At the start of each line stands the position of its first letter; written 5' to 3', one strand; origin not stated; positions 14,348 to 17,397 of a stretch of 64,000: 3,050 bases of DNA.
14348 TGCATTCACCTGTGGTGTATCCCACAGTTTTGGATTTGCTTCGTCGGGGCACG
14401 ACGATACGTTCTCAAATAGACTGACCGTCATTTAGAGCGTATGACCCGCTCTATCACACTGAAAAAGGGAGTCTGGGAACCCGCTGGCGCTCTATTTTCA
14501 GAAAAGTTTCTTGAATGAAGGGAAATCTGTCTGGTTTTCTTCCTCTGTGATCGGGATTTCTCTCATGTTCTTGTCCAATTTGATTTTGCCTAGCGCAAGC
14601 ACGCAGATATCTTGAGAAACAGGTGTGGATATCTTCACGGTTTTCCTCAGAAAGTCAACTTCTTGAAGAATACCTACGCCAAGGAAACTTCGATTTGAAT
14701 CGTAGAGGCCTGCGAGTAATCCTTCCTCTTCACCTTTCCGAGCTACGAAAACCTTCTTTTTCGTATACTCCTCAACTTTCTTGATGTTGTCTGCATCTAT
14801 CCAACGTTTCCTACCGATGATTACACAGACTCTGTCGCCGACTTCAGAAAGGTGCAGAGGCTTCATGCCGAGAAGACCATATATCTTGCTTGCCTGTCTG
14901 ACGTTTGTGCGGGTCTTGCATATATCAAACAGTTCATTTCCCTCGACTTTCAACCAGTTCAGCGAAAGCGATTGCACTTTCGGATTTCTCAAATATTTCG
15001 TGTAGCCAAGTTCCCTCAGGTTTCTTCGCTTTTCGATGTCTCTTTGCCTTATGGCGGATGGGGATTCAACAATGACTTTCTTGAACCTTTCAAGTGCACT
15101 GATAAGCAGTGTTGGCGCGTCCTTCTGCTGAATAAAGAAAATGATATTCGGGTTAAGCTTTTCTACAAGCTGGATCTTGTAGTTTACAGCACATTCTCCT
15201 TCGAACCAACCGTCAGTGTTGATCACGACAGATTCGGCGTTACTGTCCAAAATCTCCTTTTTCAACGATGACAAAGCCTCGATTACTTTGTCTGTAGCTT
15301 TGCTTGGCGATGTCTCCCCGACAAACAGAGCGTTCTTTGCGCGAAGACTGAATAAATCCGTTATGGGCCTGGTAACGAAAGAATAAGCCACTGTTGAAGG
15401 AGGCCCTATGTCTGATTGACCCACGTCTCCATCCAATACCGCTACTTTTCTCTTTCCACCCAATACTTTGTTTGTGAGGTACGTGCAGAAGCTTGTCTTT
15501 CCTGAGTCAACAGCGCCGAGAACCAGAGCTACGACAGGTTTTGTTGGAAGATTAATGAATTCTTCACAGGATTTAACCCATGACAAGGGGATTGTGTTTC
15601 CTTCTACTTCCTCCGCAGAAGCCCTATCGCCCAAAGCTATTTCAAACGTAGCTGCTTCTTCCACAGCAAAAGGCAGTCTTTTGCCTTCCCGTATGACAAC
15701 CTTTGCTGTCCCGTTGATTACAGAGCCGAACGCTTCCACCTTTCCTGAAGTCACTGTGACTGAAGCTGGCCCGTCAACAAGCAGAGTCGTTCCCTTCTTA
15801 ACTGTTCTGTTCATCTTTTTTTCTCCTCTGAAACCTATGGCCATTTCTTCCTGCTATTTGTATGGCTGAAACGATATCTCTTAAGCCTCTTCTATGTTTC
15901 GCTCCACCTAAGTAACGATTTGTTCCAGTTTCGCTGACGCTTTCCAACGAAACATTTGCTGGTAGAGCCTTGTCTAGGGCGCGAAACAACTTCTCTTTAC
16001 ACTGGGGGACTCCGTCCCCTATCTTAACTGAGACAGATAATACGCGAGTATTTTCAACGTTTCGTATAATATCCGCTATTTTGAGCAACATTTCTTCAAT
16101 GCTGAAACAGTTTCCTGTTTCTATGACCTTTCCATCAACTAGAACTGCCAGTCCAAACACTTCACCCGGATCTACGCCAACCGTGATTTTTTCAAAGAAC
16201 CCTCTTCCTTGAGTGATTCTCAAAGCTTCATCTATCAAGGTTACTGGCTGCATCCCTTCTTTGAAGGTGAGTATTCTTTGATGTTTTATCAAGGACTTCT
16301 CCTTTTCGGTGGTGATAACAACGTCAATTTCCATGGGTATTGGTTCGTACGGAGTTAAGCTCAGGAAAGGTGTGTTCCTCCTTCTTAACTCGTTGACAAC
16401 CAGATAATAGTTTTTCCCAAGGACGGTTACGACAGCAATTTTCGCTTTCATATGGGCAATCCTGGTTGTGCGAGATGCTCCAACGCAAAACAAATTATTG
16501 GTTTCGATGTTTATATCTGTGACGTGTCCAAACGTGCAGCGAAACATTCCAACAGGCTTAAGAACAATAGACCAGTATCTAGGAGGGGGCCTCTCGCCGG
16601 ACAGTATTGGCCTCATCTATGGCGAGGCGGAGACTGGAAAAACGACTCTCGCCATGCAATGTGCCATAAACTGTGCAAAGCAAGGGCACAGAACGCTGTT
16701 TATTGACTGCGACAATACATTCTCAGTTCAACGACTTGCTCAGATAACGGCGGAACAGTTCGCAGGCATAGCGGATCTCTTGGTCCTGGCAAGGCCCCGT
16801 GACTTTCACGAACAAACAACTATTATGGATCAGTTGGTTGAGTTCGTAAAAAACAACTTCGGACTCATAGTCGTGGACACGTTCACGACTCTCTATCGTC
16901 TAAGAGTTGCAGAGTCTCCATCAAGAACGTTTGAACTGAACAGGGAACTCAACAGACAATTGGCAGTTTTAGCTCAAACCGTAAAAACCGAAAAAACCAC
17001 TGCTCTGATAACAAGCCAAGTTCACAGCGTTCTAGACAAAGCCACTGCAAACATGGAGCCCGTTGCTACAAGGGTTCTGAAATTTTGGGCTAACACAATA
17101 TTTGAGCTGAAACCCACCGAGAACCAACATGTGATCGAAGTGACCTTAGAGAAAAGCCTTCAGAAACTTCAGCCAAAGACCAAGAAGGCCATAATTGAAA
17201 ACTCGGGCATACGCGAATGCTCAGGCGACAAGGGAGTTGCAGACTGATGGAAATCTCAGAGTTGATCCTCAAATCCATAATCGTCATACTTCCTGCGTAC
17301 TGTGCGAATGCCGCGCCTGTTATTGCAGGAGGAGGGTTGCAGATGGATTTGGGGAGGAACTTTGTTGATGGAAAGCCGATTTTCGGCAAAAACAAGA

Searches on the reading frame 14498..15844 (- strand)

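Call 19: search_protein_families(library=pfam, proteins=[window:14498-15844:-], max_evalue=0.0001)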
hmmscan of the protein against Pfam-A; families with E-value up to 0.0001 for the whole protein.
window:14498-15844:- (448 aa): 1 family
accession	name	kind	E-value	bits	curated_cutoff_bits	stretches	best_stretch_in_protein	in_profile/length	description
PF16575.11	CLP1_P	-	2.8e-37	128.8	26.6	1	110-286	1-187/188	mRNA cleavage and polyadenylation factor CLP1 P-loop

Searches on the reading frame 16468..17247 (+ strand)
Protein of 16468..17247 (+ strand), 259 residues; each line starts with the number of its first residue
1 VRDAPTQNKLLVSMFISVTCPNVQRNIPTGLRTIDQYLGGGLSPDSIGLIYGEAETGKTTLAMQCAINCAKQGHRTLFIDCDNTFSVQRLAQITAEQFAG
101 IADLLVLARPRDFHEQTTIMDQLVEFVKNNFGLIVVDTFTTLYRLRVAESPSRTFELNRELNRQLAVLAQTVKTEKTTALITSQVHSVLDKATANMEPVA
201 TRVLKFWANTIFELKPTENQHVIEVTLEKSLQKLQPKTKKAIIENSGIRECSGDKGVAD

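Call 19: search_protein_families(library=pfam, proteins=[window:16468-17247:+], max_evalue=0.0001)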
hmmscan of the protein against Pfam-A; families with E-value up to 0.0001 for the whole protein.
window:16468-17247:+ (259 aa): 7 families
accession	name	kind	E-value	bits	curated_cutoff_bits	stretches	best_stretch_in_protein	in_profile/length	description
PF08423.17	Rad51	-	4.4e-19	69.1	22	1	26-216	7-211/244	Rad51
PF06745.19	ATPase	-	2.4e-13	50.4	26.6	1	27-84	1-59/231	KaiC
PF00154.27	RecA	-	4.3e-11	43.2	27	1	26-220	32-224/262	recA bacterial DNA recombination protein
PF13481.12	AAA_25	-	5.1e-09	36.5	27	1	31-150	19-162/195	AAA domain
PF13479.12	AAA_24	-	2e-08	34.8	27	1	49-149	6-83/195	AAA domain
PF01656.29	CbiA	-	3.1e-06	27.6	25.4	1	52-172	6-66/125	CobQ/CobB/MinD/ParA nucleotide binding domain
PF13614.12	AAA_31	-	4.9e-05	23.8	27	0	57-161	14-111/177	AAA domain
